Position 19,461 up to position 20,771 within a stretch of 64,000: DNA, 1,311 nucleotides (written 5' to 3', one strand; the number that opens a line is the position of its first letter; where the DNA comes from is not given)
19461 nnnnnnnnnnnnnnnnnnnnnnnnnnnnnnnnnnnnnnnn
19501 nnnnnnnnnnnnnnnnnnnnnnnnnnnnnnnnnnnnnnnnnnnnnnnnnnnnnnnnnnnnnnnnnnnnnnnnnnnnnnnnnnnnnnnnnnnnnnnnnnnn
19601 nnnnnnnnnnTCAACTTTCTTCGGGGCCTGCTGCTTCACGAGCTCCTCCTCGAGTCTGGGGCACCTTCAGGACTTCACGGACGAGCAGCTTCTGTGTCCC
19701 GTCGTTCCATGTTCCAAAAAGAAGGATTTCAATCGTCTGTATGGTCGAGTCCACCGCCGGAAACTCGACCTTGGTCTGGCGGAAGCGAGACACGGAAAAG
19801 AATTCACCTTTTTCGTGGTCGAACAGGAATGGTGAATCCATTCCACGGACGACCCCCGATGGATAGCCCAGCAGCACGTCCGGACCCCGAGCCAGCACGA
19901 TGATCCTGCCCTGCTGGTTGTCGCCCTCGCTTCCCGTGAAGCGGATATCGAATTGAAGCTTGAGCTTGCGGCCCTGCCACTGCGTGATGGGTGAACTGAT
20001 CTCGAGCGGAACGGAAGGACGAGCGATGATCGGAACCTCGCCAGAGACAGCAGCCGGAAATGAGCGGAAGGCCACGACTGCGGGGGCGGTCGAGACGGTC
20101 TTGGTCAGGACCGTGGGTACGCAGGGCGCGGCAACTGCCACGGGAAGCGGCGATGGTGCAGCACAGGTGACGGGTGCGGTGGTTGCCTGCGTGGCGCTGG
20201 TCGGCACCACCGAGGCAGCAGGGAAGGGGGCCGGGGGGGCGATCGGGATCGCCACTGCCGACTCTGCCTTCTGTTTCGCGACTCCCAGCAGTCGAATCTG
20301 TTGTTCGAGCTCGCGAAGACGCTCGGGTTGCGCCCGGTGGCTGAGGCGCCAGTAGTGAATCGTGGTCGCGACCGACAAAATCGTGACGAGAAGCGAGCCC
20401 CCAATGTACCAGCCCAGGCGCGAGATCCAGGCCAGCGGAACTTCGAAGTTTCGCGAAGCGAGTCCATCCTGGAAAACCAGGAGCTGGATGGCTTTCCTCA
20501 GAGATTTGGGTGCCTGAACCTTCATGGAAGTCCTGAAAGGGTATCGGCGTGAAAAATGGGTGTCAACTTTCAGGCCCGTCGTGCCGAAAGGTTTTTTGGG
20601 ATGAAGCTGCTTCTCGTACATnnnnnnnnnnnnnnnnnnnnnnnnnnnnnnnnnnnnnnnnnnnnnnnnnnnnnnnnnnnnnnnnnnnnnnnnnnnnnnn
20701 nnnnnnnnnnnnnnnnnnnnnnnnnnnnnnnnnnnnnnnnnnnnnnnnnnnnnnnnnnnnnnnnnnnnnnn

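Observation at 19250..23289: Bactofilin coupled to an unknown membrane protein, divergent from a FrzS-like pseudo-receiver/coiled-coil protein and a metallophosphoesterase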

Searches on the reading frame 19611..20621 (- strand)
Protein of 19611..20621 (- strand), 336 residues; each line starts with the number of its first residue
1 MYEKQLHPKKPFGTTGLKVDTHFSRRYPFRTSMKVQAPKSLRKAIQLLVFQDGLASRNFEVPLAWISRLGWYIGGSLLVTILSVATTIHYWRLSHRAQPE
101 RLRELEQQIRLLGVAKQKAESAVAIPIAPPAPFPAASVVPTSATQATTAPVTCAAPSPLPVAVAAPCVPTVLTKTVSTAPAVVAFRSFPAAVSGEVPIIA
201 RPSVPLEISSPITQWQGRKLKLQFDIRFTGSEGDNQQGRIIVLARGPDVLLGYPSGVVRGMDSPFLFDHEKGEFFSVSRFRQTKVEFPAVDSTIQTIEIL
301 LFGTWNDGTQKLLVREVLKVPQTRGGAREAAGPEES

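Call 3: search_protein_families(library=pfam, proteins=[window:19611-20621:-], max_evalue=0.1)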
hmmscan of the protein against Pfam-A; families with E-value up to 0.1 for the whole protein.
window:19611-20621:- (336 aa): 0 families

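Call 4: search_protein_families(library=ncbifam, proteins=[window:19611-20621:-], max_evalue=0.1)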
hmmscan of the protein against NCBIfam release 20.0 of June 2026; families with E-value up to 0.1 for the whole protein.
window:19611-20621:- (336 aa): 2 families
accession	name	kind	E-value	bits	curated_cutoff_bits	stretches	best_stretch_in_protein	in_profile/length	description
NF033761.1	gliding_GltJ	equivalog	0.019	14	450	1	68-184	369-480/671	adventurous gliding motility protein GltJ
TIGR03141.1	cytochro_ccmD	equivalog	0.064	13.4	25.95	0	70-108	7-45/47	heme exporter protein CcmD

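Call 8: find_homologous_proteins(query=window:19611-20621:-, max_evalue=0.001)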
Query window:19611-20621:- (336 aa): 50 proteins with E <= 0.001 among 8000 candidates.
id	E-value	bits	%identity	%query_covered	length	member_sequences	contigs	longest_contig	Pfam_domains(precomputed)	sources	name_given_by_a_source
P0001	7.2e-194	661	100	90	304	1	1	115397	-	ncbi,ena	-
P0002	6.2e-163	560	85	90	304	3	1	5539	-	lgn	-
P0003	7.4e-142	490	74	90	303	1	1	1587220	-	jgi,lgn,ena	jgi:hypothetical protein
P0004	6.2e-137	474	70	90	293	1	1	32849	-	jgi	jgi:hypothetical protein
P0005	8.4e-100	352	56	88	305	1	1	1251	-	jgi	-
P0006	8.4e-94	333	58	90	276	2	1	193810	-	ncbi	-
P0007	6.3e-93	330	57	88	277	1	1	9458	-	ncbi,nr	ncbi:MAG: hypothetical protein KGQ59_03550 [Bdellovibrionales bacterium]|nr:hypothetical protein [Bd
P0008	8.1e-88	313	52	87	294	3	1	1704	-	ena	-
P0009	3.8e-86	307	51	88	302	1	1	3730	-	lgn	-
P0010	4.0e-84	301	51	88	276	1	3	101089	-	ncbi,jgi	ncbi:MAG: hypothetical protein RJB38_493 [Pseudomonadota bacterium]|jgi:hypothetical protein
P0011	2.5e-80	288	47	89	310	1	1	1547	-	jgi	jgi:hypothetical protein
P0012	4.2e-79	284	49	90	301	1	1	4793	-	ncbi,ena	-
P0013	9.1e-79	283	50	88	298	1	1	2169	-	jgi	jgi:hypothetical protein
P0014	1.0e-78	283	49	87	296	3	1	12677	-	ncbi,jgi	jgi:hypothetical protein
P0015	1.4e-77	279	49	87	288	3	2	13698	-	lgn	-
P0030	1.0e-30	125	29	88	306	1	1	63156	-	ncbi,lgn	ncbi:hypothetical protein WDW37_17010 [Bdellovibrionota bacterium FG-1]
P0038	3.3e-27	114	32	79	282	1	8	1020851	-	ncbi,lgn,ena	-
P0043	9.2e-24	102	28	81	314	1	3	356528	-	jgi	jgi:hypothetical protein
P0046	6.9e-23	100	29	77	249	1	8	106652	-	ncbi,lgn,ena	-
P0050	2.4e-16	78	26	92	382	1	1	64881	-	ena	-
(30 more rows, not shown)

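Call 9: find_encoding_contigs(protein=P0001, flank=6000, max_places=2)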
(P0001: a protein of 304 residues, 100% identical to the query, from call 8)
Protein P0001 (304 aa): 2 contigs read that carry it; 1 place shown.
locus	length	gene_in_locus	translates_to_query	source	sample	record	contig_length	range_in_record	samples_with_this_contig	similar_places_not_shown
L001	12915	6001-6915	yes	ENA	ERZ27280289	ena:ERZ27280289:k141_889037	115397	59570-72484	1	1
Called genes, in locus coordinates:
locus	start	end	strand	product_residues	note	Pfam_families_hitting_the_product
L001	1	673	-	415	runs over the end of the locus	PF00389:2-Hacid_dh, PF02826:2-Hacid_dh_C, PF22629:ACT_AHAS_ss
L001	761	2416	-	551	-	PF06418:CTP_synth_N, PF00117:GATase, PF07722:Peptidase_C26 (faint)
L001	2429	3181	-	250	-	PF02348:CTP_transf_3, PF12804:NTP_transf_3 (weak)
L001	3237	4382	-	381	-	PF00149:Metallophos (faint)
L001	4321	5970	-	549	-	-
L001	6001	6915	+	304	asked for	-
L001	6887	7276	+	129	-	PF04519:Bactofilin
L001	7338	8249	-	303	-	PF01370:Epimerase, PF13460:NAD_binding_10, PF16363:GDP_Man_Dehyd (weak), PF01073:3Beta_HSD, PF07993:NAD_binding_4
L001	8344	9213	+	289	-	PF00753:Lactamase_B, PF23023:Anti-Pycsar_Apyc1, PF12706:Lactamase_B_2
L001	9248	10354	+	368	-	PF05222:AlaDh_PNT_N, PF01262:AlaDh_PNT_C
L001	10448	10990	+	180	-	PF03748:FliL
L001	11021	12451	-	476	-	-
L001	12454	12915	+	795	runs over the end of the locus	PF00912:Transgly, PF00905:Transpeptidase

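Call 10: find_encoding_contigs(protein=P0010, flank=6000, max_places=2)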
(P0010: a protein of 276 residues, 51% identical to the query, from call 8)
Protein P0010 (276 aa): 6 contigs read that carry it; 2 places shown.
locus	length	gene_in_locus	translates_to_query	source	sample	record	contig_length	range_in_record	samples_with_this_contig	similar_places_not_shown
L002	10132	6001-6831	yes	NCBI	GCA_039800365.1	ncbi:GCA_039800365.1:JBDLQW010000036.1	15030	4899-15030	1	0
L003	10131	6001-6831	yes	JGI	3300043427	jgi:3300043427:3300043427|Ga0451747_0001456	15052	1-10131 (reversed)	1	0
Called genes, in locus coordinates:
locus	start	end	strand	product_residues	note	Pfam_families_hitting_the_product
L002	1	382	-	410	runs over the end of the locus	PF00389:2-Hacid_dh, PF02826:2-Hacid_dh_C, PF22629:ACT_AHAS_ss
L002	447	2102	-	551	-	PF06418:CTP_synth_N, PF00117:GATase, PF07722:Peptidase_C26 (faint)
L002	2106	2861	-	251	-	PF02348:CTP_transf_3, PF12804:NTP_transf_3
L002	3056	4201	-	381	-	PF00149:Metallophos (faint)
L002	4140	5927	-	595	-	-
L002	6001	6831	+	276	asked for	-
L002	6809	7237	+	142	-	PF04519:Bactofilin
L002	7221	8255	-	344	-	PF05368:NmrA, PF01073:3Beta_HSD, PF01370:Epimerase, PF04321:RmlD_sub_bind, PF13460:NAD_binding_10, PF16363:GDP_Man_Dehyd, PF07993:NAD_binding_4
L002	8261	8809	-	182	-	-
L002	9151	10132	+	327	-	PF05222:AlaDh_PNT_N, PF01262:AlaDh_PNT_C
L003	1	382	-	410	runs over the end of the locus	PF00389:2-Hacid_dh, PF02826:2-Hacid_dh_C, PF22629:ACT_AHAS_ss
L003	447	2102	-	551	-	PF06418:CTP_synth_N, PF00117:GATase, PF07722:Peptidase_C26 (faint)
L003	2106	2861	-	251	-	PF02348:CTP_transf_3, PF12804:NTP_transf_3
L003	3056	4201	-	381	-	PF00149:Metallophos (faint)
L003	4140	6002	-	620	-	-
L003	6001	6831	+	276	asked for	-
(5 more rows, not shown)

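Call 11: find_encoding_contigs(protein=P0030, flank=6000, max_places=2)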
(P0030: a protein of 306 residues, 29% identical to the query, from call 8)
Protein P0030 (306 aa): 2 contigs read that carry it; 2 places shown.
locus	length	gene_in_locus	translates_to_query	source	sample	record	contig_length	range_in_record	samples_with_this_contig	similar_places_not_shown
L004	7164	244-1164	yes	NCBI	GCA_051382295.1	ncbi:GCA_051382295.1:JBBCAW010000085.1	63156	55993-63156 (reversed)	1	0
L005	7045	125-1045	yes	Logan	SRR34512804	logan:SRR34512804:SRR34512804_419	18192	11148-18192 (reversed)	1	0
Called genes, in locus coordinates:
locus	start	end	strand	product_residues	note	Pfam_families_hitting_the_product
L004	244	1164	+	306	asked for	-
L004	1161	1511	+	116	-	PF04519:Bactofilin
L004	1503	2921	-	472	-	PF00675:Peptidase_M16 (weak), PF05193:Peptidase_M16_C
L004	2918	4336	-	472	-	PF00675:Peptidase_M16, PF05193:Peptidase_M16_C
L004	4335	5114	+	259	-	PF23023:Anti-Pycsar_Apyc1, PF00753:Lactamase_B, PF12706:Lactamase_B_2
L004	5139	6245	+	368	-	PF05222:AlaDh_PNT_N, PF02826:2-Hacid_dh_C (faint), PF01262:AlaDh_PNT_C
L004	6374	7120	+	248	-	PF03748:FliL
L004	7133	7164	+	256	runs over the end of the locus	PF00072:Response_reg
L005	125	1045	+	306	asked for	-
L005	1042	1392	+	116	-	PF04519:Bactofilin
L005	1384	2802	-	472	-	PF00675:Peptidase_M16 (weak), PF05193:Peptidase_M16_C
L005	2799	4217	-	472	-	PF00675:Peptidase_M16, PF05193:Peptidase_M16_C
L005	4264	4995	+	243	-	PF23023:Anti-Pycsar_Apyc1, PF00753:Lactamase_B, PF12706:Lactamase_B_2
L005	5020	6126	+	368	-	PF05222:AlaDh_PNT_N, PF02826:2-Hacid_dh_C (faint), PF01262:AlaDh_PNT_C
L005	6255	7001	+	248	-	PF03748:FliL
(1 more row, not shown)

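Call 12: find_encoding_contigs(protein=P0038, flank=7000, max_places=1)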
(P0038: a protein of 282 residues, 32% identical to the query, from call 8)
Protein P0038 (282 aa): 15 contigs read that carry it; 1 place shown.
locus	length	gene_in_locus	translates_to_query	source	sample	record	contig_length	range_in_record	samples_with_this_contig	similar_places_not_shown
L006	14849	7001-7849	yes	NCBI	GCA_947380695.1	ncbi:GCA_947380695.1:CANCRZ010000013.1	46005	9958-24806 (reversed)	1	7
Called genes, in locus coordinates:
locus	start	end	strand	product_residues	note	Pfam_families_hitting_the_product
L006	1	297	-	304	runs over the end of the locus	PF02666:PS_Dcarbxylase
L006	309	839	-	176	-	PF13419:HAD_2 (faint), PF00702:Hydrolase, PF08282:Hydrolase_3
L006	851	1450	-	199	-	PF00793:DAHP_synth_1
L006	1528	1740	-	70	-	PF00793:DAHP_synth_1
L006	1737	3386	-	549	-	PF06418:CTP_synth_N, PF00117:GATase, PF07722:Peptidase_C26 (faint)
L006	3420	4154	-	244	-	PF02348:CTP_transf_3, PF12804:NTP_transf_3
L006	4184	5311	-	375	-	PF00149:Metallophos (faint)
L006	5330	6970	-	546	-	-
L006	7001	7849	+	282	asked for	-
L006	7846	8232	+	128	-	PF04519:Bactofilin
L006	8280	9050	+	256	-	PF00753:Lactamase_B, PF23023:Anti-Pycsar_Apyc1, PF12706:Lactamase_B_2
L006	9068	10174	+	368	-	PF05222:AlaDh_PNT_N, PF01262:AlaDh_PNT_C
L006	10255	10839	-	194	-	PF03748:FliL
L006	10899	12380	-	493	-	-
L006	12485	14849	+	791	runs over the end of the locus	PF00912:Transgly, PF00905:Transpeptidase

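Call 13: find_encoding_contigs(protein=P0043, flank=7000, max_places=1)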
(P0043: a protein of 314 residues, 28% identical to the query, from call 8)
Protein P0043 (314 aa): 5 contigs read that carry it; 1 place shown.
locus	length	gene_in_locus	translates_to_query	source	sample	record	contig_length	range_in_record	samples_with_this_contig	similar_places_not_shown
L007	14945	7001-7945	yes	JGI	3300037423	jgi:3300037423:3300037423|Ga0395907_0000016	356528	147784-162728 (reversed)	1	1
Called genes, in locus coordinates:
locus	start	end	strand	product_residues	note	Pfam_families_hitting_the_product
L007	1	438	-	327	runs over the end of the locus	PF01844:HNH (weak)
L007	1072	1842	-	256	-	PF02348:CTP_transf_3, PF12804:NTP_transf_3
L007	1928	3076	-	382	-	-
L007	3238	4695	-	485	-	PF00072:Response_reg, PF00990:GGDEF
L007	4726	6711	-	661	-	-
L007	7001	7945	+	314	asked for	-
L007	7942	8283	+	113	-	PF04519:Bactofilin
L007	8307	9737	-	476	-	PF00675:Peptidase_M16, PF05193:Peptidase_M16_C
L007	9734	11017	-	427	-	PF00675:Peptidase_M16, PF05193:Peptidase_M16_C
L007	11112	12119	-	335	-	PF01073:3Beta_HSD, PF01370:Epimerase, PF02719:Polysacc_synt_2 (weak), PF04321:RmlD_sub_bind, PF05368:NmrA, PF13460:NAD_binding_10, PF16363:GDP_Man_Dehyd, PF07993:NAD_binding_4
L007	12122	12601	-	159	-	PF00210:Ferritin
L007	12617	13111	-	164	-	PF00210:Ferritin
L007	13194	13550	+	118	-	PF04324:Fer2_BFD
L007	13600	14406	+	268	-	PF23023:Anti-Pycsar_Apyc1, PF00753:Lactamase_B, PF12706:Lactamase_B_2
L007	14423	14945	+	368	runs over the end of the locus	PF05222:AlaDh_PNT_N, PF02826:2-Hacid_dh_C (faint), PF01262:AlaDh_PNT_C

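Call 14: find_encoding_contigs(protein=P0050, flank=7000, max_places=1)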
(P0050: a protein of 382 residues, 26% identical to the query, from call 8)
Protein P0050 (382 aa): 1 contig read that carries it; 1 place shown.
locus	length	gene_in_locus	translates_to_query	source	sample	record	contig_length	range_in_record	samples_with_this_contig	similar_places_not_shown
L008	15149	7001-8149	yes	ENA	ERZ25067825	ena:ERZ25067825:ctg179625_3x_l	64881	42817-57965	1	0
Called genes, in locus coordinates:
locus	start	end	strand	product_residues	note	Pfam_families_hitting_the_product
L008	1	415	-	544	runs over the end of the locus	PF06418:CTP_synth_N, PF00117:GATase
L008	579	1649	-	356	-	-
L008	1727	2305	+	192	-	-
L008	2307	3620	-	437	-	-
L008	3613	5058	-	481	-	PF00072:Response_reg, PF00990:GGDEF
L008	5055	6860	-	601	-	-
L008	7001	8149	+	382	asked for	-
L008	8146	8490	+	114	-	PF04519:Bactofilin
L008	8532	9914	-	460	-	PF00675:Peptidase_M16 (weak), PF05193:Peptidase_M16_C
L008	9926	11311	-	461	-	PF00675:Peptidase_M16, PF05193:Peptidase_M16_C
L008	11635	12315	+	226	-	PF12706:Lactamase_B_2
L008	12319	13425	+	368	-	PF05222:AlaDh_PNT_N, PF02826:2-Hacid_dh_C (faint), PF01262:AlaDh_PNT_C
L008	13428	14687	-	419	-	-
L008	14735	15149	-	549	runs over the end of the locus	PF02554:CstA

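Call 15: find_encoding_contigs(protein=P0046, flank=7000, max_places=1)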
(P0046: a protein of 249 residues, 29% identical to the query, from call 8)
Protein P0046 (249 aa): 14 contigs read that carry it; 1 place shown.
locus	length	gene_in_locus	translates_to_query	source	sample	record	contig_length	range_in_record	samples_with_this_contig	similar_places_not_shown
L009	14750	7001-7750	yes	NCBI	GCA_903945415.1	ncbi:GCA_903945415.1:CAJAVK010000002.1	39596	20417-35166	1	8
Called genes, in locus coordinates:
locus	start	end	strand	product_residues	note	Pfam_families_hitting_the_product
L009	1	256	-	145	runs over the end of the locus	PF04828:GFA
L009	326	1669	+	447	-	-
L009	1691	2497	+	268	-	-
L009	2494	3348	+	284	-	PF00487:FA_desaturase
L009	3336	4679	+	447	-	PF18604:PreAtp-grasp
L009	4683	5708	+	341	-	PF01135:PCMT (weak), PF01209:Ubie_methyltran, PF13489:Methyltransf_23, PF03141:Methyltransf_29, PF13847:Methyltransf_31, PF08241:Methyltransf_11, PF08242:Methyltransf_12, PF13649:Methyltransf_25, +4 more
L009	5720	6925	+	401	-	PF01053:Cys_Met_Meta_PP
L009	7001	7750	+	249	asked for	-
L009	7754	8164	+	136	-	PF04519:Bactofilin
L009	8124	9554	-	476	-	PF05193:Peptidase_M16_C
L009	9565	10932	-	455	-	PF00675:Peptidase_M16, PF05193:Peptidase_M16_C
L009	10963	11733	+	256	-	PF23023:Anti-Pycsar_Apyc1, PF00753:Lactamase_B, PF12706:Lactamase_B_2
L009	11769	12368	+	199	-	PF03748:FliL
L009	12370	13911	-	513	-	-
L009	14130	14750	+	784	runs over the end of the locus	PF00912:Transgly, PF00905:Transpeptidase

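Call 21: predict_structure(alignment_id=A1)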
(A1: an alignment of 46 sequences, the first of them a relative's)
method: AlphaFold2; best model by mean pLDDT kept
length: 304 residues; sequences in the alignment: 46
mean_pLDDT: 82.7   pTM: 0.52
mean pLDDT of the five models: 82.7, 82.6, 81.4, 81.1, 80.6
residues with pLDDT >= 90: 188; 70-90: 38; 50-70: 38; < 50: 40
segments of 3 or more residues with pLDDT < 50: 96-101, 103-106, 109-113, 129-136, 138-148
pLDDT, mean of each block of 10 residues (from residue 1): 67 90 89 94 98 97 85 95 91 55 46 52 55 46 48 85 90 96 95 97 97 97 95 95 96 95 97 95 96 59 52
secondary structure, 60 per line:
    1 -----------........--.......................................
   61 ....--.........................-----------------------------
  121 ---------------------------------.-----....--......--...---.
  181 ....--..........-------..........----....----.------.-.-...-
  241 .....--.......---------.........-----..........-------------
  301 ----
elements in order: E12-19 E22-30 H31-64 H67-91 E160-163 H166-171 E174-176 E180-184 E187-196 E204-213 E218-221 E241-245 E248-254 E264-272 E278-287

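Call 44: search_protein_representatives(alignment_id=A1)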
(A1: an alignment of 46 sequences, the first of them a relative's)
Query: 46 sequences, 278 profile positions. Proteins with E-value up to 0.001 (for the whole library): 851; up to 1e-10: 404; up to 1e-30: 243. The best 150 are listed.
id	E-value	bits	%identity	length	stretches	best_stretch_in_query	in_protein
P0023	2.2e-94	332.7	-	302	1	1-274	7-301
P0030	4.9e-93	328.4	-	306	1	2-275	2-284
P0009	1.8e-92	326.5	-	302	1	5-272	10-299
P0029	2.0e-92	326.3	-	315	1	5-272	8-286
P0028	9.6e-92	324.1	-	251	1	1-261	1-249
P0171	7.1e-91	321.3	-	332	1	6-270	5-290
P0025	1.0e-90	320.8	-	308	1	4-274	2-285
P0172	1.1e-89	317.4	-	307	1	6-274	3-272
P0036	3.2e-89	315.8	-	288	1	4-271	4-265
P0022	1.5e-88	313.7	-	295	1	5-262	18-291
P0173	1.5e-88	313.6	-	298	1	8-276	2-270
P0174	9.3e-88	311.0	-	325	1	4-273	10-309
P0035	3.1e-87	309.3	-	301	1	4-269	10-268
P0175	5.4e-87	308.5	-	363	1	1-269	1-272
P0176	8.0e-87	308.0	-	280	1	5-274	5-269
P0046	4.7e-81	289.1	-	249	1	1-262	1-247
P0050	1.6e-75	270.9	-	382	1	7-270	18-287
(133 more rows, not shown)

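Call 76: find_related_loci(query=A1, collection=metagenome_contigs, flank=6000)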
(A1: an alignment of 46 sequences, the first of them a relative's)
Query A1 (304 aa) in metagenome_contigs; peptide patterns used: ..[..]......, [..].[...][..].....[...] (x = any residue, [..] = any of these).
156 stretches matched a pattern; 36 encode a relative of the query (tblastn E <= 1e-3); 36 distinct loci.
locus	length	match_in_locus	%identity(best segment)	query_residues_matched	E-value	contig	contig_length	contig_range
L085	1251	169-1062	56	1-296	1e-106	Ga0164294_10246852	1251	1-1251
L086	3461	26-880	50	11-303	9e-84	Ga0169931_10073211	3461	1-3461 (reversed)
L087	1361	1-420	71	156-294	5e-65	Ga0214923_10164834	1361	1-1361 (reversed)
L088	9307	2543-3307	33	7-286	4e-42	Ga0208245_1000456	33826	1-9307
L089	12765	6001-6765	34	7-286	6e-42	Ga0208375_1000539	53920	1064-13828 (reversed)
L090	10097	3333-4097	34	7-286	6e-42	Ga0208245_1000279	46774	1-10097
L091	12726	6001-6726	35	7-287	7e-41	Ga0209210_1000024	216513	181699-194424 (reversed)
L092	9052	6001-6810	34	13-296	4e-41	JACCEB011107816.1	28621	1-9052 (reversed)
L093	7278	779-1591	33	13-296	5e-40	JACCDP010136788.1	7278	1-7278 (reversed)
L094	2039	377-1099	32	13-286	1e-39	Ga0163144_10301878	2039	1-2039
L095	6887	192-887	36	13-270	3e-39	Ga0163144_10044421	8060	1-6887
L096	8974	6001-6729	33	2-284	6e-39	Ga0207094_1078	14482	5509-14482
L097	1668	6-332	58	182-289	2e-37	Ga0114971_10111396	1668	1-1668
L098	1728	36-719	32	7-272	8e-36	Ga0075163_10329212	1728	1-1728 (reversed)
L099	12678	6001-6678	30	10-271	2e-35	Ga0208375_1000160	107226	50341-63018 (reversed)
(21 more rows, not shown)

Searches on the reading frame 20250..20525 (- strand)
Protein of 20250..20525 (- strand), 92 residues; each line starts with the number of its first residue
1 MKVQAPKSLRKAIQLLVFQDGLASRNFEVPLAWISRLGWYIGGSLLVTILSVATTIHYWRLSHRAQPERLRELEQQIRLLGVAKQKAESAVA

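Call 47: find_homologous_proteins(query=A3, max_evalue=0.001)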
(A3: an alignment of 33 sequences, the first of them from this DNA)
Query A3 (33 sequences) (92 aa, profile of the alignment): 4 proteins with E <= 0.001 among 1441 candidates.
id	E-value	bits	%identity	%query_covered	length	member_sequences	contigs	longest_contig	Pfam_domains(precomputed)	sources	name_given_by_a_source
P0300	3.4e-28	115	68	92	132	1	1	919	-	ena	-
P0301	7.9e-25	104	28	98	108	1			-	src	-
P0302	1.6e-23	100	39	70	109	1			-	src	-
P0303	2.0e-20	90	28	77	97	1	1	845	-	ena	-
